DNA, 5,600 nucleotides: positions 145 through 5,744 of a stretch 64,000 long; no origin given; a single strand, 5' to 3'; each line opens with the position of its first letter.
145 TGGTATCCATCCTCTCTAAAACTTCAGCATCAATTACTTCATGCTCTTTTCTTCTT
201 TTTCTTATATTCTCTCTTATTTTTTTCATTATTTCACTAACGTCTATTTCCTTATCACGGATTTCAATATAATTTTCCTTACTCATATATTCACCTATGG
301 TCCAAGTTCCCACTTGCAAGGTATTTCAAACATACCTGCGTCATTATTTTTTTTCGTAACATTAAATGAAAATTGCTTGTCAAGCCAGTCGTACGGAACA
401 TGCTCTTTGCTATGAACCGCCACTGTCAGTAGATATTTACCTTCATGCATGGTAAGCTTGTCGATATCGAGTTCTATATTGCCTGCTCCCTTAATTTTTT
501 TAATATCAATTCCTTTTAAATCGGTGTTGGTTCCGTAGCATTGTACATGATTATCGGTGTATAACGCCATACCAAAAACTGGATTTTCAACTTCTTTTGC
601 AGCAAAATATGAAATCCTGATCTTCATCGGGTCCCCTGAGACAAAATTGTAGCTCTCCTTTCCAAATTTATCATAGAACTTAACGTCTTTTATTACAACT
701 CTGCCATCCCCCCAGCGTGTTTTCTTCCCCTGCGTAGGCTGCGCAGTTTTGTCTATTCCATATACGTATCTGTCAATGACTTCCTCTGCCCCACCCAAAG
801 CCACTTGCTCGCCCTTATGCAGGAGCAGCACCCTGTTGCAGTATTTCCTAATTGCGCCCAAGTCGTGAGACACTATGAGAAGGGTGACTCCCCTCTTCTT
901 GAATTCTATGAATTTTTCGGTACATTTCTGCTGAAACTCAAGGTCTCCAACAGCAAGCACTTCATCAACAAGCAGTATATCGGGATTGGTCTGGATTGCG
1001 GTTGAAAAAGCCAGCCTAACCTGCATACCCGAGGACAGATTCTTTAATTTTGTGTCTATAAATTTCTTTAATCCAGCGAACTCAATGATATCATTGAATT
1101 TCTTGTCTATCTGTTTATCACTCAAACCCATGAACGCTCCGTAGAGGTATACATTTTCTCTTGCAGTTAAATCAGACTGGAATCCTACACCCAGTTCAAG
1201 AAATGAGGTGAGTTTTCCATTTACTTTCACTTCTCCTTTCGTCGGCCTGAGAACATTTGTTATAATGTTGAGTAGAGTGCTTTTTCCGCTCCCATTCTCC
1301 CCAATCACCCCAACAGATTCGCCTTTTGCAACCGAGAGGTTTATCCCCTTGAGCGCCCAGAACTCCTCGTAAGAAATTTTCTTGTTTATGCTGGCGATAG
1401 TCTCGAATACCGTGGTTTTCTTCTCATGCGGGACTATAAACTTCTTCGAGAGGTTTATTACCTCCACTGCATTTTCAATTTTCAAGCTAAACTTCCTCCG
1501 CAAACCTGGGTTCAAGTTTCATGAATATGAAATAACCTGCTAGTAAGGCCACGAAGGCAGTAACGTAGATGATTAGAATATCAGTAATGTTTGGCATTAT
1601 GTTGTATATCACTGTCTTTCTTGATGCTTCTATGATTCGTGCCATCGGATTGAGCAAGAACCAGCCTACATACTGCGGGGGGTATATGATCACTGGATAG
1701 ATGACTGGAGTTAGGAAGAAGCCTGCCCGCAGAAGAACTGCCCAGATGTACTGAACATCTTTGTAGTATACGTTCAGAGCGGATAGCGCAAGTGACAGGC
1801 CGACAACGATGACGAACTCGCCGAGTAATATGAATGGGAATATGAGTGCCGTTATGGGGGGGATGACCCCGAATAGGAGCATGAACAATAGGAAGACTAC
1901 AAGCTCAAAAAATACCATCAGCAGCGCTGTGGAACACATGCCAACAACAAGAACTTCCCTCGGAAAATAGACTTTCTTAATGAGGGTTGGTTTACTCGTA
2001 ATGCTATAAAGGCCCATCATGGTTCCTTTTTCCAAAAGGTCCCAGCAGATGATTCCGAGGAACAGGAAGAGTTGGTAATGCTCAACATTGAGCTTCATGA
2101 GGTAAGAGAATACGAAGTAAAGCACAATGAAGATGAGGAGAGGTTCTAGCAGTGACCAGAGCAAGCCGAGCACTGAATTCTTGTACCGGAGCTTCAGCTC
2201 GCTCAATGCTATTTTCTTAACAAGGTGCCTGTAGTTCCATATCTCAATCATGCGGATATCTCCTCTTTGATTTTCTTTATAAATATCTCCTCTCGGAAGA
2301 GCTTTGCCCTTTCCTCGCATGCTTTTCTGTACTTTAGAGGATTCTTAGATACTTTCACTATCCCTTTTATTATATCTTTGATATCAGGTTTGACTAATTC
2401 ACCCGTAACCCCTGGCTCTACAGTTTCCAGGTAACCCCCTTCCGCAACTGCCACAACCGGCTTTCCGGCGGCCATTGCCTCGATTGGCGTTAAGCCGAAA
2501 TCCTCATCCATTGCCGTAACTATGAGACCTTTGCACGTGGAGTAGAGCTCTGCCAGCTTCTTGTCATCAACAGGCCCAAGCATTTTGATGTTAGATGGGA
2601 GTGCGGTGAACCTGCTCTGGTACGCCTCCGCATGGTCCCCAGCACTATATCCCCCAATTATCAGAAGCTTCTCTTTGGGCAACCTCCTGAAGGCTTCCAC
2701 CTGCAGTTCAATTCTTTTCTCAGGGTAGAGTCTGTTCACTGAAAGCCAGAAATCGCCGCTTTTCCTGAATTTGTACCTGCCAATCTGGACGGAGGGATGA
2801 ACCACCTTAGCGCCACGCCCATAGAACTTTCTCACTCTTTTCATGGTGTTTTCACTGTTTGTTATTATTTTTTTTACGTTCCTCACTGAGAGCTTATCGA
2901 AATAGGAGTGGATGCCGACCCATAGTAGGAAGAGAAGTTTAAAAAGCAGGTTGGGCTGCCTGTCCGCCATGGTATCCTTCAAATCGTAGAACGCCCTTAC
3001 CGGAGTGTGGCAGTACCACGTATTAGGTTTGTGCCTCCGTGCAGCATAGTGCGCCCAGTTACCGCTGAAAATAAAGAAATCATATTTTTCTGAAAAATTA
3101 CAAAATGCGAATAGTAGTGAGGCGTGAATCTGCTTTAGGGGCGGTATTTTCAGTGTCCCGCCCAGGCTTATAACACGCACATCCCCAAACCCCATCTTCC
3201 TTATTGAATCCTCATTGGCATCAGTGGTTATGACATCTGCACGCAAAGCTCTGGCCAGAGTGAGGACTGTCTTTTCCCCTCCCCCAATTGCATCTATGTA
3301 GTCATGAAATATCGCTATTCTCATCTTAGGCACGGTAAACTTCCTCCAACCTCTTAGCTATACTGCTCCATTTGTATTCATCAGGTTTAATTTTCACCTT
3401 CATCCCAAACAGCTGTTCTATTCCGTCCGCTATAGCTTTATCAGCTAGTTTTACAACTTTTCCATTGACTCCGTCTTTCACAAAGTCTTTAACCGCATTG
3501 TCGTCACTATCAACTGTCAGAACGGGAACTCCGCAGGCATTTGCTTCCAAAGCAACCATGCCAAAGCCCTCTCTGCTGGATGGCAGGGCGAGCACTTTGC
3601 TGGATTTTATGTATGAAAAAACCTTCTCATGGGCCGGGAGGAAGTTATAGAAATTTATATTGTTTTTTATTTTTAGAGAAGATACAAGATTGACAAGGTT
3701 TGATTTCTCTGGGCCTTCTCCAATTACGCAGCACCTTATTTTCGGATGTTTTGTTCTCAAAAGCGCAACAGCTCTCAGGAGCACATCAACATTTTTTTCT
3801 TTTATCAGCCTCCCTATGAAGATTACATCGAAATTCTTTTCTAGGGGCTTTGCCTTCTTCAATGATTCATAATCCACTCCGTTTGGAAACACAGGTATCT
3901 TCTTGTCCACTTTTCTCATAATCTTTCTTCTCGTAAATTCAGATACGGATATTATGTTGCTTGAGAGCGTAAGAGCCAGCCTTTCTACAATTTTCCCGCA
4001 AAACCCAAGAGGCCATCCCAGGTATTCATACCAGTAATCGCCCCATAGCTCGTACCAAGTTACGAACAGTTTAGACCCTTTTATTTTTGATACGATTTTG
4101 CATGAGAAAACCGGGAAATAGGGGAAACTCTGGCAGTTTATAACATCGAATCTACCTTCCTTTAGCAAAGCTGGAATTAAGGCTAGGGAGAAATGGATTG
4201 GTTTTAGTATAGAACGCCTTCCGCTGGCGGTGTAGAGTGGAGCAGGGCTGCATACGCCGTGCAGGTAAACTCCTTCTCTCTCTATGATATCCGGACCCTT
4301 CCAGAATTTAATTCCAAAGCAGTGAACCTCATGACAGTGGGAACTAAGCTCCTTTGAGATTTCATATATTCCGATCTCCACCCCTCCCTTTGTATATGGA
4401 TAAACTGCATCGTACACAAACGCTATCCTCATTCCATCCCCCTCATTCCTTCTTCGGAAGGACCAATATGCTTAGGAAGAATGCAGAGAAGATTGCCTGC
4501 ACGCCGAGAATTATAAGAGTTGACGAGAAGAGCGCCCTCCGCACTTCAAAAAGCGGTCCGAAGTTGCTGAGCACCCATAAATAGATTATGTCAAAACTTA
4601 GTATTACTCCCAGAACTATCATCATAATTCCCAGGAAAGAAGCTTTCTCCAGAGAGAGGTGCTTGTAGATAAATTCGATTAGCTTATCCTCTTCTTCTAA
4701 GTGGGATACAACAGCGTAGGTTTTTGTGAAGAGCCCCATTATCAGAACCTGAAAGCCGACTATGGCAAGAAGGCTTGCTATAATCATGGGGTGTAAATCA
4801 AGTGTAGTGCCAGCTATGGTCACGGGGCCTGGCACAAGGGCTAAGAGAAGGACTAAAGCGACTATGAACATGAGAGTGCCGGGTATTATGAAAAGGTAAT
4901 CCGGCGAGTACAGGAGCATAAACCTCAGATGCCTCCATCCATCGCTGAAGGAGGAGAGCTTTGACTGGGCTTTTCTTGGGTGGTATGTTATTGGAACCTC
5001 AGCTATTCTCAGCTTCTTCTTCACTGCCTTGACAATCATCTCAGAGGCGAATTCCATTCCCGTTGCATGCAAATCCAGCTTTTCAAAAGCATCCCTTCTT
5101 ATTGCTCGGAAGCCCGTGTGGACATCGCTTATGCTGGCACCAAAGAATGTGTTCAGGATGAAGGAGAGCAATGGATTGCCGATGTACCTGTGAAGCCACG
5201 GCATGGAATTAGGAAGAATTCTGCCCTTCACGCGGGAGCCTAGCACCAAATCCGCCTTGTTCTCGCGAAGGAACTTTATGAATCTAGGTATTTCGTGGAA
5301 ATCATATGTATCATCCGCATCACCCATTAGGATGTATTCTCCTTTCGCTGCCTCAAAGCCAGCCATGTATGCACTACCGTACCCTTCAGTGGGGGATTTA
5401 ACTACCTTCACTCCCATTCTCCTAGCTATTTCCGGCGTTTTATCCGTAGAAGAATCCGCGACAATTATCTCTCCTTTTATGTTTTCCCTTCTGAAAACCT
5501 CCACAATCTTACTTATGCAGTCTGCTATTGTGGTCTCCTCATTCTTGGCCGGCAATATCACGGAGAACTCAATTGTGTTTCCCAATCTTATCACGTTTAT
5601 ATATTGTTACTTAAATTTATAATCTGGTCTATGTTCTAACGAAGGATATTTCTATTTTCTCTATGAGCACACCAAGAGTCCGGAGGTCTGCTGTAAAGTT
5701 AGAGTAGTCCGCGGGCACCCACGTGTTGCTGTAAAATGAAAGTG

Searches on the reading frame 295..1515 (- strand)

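Call 8: search_protein_families(library=pfam, proteins=[window:295-1515:-], max_evalue=0.001)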
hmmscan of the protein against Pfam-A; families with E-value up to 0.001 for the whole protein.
window:295-1515:- (406 aa): 4 families
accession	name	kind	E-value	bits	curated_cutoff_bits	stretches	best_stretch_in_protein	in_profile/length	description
PF14524.12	Wzt_C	-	1.1e-34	119.9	30.4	1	265-397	2-142/143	Wzt C-terminal domain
PF00005.33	ABC_tran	-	7.9e-25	88.5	25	1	55-186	1-135/137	ABC transporter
PF13555.12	AAA_29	-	5.7e-06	26.4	27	1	65-99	23-55/61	P-loop containing region of AAA domain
PF13304.12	AAA_21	-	1.3e-05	25.8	27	0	69-91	3-25/304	AAA domain, putative AbiEii toxin, Type IV TA system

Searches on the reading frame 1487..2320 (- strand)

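Call 8: search_protein_families(library=pfam, proteins=[window:1487-2320:-], max_evalue=0.001)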
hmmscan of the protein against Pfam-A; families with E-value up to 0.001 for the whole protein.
window:1487-2320:- (277 aa): 1 family
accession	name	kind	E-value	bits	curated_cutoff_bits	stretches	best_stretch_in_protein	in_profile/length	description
PF01061.29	ABC2_membrane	-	5.2e-15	56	26.9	1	38-236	7-209/211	ABC-2 type transporter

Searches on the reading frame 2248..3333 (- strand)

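Call 8: search_protein_families(library=pfam, proteins=[window:2248-3333:-], max_evalue=0.001)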
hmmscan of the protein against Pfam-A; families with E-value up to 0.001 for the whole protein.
window:2248-3333:- (361 aa): 4 families
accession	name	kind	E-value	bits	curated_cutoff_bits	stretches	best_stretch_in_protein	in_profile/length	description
PF00534.26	Glycos_transf_1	-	1.5e-31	109.7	26.4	1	189-344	11-170/172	Glycosyl transferases group 1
PF13692.12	Glyco_trans_1_4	-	1.1e-20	74.8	27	1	197-330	5-141/142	Glycosyl transferases group 1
PF13439.12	Glyco_transf_4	-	1.8e-07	31.8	28.5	1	16-182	1-166/170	Glycosyltransferase Family 4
PF20706.3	GT4-conflict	-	1.5e-05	24.6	26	1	255-318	270-333/385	Family 4 Glycosyltransferase in conflict systems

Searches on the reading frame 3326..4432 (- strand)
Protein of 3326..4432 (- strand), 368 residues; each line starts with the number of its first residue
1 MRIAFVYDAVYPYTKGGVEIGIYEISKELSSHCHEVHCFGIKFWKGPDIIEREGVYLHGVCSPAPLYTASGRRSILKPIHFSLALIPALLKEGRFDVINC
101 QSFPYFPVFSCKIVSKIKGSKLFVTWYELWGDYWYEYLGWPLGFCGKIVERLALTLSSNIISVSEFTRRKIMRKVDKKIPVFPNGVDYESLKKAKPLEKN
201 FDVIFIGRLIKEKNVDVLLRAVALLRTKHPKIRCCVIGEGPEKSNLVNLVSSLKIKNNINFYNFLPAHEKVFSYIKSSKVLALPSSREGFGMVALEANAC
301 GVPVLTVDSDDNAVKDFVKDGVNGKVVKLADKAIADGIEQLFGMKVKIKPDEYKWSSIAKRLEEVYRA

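Call 8: search_protein_families(library=pfam, proteins=[window:3326-4432:-], max_evalue=0.001)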
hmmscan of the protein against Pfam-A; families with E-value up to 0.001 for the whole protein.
window:3326-4432:- (368 aa): 5 families
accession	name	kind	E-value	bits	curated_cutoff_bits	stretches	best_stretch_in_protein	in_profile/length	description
PF00534.26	Glycos_transf_1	-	2.1e-39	135.2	26.4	1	192-342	6-156/172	Glycosyl transferases group 1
PF13692.12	Glyco_trans_1_4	-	2.1e-29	103.1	27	1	202-341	3-139/142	Glycosyl transferases group 1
PF13439.12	Glyco_transf_4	-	4.2e-17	63.1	28.5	1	16-189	2-169/170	Glycosyltransferase Family 4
PF20706.3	GT4-conflict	-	1.2e-15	57.8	26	1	176-306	171-310/385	Family 4 Glycosyltransferase in conflict systems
PF13579.12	Glyco_trans_4_4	-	3.9e-09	37.5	29.7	1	16-185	1-158/158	Glycosyl transferase 4-like domain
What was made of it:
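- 2248..4432 (-): Two GT4 (GT-B) cytoplasmic glycosyltransferases. Pfam Glycos_transf_1 and Glyco_transf_4 (call 8).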

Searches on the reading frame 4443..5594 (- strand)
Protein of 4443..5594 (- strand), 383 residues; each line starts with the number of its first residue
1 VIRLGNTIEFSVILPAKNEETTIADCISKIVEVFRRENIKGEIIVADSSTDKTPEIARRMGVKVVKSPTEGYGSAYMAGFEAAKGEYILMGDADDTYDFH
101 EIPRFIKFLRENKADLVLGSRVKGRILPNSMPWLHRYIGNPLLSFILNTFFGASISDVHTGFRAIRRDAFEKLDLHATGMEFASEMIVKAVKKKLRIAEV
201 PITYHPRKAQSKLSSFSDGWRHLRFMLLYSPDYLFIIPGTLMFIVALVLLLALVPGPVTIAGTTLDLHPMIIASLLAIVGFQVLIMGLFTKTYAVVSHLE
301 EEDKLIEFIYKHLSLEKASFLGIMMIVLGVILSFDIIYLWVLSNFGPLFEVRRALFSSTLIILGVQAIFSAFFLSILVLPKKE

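Call 8: search_protein_families(library=pfam, proteins=[window:4443-5594:-], max_evalue=0.001)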
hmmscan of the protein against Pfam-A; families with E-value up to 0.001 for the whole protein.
window:4443-5594:- (383 aa): 1 family
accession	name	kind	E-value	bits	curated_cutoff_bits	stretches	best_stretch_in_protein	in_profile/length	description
PF00535.33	Glycos_transf_2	-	4.7e-31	108.4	23.3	1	11-173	1-167/168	Glycosyl transferase family 2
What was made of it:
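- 4443..5594 (-): GT2 with 4 C-terminal TM helices (383 aa), AglJ/Dol-P-hexose-synthase-like. It is either the donor synthase for a GT-C or the initiator of the glycan on Dol-P. Pfam Glycos_transf_2 (call 8).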

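Call 45: search_protein_families(library=ncbifam, proteins=[window:4443-5594:-], max_evalue=0.00001)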
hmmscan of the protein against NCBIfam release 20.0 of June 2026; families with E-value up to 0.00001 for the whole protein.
window:4443-5594:- (383 aa): 11 families
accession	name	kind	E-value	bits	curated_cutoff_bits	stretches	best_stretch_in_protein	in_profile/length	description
TIGR04182.1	glyco_TIGR04182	equivalog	1.2e-47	162.7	325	1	11-292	3-281/293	S-layer glycoprotein N-glycosyltransferase AglJ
NF041391.1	DPhHxTase_Halo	equivalog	1.4e-33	115.7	375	1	17-220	4-199/213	dolichyl-phosphate hexose transferase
NF058614.1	PPMAGASynPpgS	equivalog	1e-24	87.2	370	1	12-203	4-195/226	polyprenyl-phospho-N-acetylgalactosaminyl synthase PpgS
NF010496.0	PRK13915.1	equivalog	1.3e-11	44.1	262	1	8-94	31-126/307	glucosyl-3-phosphoglycerate synthase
TIGR04283.1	glyco_like_mftF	equivalog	2.7e-11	43.5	182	1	11-96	2-84/221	TIGR04283 family arsenosugar biosynthesis glycosyltransferase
TIGR04440.1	glyco_TIGR04440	domain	3.3e-09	36.8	70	1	10-113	2-110/215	TIGR00180 family glycosyltransferase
NF007986.1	PRK10714.1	equivalog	4.1e-09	35.9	529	1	10-290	8-290/316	undecaprenyl-phosphate 4-deoxy-4-formamido-L-arabinose transferase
NF007482.0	PRK10073.1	equivalog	3.5e-08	32.8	423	1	7-116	5-117/334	glycosyltransferase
NF047683.1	TeichurnBiosyTuaG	equivalog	2.2e-07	30.8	400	1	9-115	7-117/252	teichuronic acid biosynthesis protein TuaG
NF041865.1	EpsU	equivalog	1.6e-06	27.4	700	1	8-77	39-111/394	exopolysaccharide biosynthesis GT2 family glycosyltransferase EpsU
TIGR03965.1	mycofact_glyco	equivalog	1e-05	24.7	280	0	9-94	75-164/467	mycofactocin biosynthesis glycosyltransferase MftF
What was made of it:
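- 4443..5594 (-): NCBIfam AglJ scores 162.7 bits, followed by Dol-P hexose transferase and PpgS (call 45).
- On Three-component extracytoplasmic glycosylation system (Gtr / GT136 / CsbB-YfhO type): The cluster 4443-14103 holds two GT2-TM synthases, a MOP-family flippase and two GT-Cs (calls 8, 45).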
